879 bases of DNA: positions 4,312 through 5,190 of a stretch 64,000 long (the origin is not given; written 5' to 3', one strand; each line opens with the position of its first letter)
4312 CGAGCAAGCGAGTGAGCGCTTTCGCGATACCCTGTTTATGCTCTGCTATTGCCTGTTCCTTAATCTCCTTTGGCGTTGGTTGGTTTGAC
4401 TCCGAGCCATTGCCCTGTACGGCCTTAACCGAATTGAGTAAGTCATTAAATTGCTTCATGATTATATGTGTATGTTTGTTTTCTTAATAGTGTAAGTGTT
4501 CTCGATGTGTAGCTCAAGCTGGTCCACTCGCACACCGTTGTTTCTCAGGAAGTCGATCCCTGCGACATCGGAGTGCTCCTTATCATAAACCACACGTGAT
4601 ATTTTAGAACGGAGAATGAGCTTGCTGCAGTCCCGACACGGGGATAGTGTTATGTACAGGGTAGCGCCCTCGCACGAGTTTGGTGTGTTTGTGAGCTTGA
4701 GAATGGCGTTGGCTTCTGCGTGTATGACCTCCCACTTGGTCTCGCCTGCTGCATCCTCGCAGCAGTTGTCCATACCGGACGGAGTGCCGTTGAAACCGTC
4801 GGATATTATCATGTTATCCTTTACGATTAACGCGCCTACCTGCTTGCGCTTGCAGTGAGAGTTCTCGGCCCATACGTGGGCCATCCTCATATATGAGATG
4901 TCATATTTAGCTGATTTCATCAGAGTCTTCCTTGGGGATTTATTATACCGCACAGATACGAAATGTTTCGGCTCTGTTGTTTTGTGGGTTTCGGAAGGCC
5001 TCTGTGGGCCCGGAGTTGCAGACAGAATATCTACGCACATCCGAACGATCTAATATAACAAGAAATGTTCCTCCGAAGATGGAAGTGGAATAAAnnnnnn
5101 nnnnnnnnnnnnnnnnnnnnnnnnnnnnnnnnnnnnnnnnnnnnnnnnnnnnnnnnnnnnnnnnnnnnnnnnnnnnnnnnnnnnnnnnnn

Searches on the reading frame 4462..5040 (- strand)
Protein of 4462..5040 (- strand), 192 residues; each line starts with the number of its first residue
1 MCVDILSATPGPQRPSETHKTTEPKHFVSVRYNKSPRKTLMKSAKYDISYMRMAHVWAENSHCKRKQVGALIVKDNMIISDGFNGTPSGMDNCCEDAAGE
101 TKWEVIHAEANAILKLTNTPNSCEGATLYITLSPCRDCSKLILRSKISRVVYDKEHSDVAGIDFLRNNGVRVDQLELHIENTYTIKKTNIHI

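Call 4: search_protein_families(library=pfam, proteins=[window:4462-5040:-], max_evalue=1)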
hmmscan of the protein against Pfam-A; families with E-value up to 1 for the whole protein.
window:4462-5040:- (192 aa): 13 families
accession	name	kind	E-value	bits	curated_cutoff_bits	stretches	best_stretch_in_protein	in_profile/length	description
PF00383.29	dCMP_cyt_deam_1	-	9.6e-24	83.7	25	1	47-152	4-100/102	Cytidine and deoxycytidylate deaminase zinc-binding region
PF14437.12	MafB19-deam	-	7.1e-14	52.3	27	1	50-159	7-106/142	MafB19-like deaminase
PF18750.7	SNAD4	-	0.00019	21.9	27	1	104-143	30-72/130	Secreted Novel AID/APOBEC-like Deaminase 4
PF14439.12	Bd3614-deam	-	0.00025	21.4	38.5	1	102-155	31-91/113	Bd3614-like deaminase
PF18774.7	APOBEC4_like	-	0.0023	18.4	26.7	1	104-143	33-73/131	APOBEC4-like -AID/APOBEC-deaminase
PF18778.7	NAD1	-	0.0026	18.4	27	1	105-143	49-91/175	Novel AID APOBEC clade 1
PF08210.17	APOBEC_N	-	0.0031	18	25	1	104-143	44-86/170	APOBEC-like N-terminal domain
PF18772.7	APOBEC2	-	0.0093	16.4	26.8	1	106-143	50-90/175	APOBEC2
PF00684.25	DnaJ_CXXCXGXG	-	0.042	14.5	32.7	1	91-139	15-62/65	DnaJ central domain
PF18771.7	APOBEC3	-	0.052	14.1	27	1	106-141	31-69/137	APOBEC3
PF18767.7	AID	-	0.11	13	27.3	1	118-143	14-39/90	Activation induced deaminase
PF18769.7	APOBEC1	-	0.15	12.7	27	1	106-143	17-58/101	APOBEC1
PF18775.7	APOBEC4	-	0.16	12.6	27.2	1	127-143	2-18/74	APOBEC4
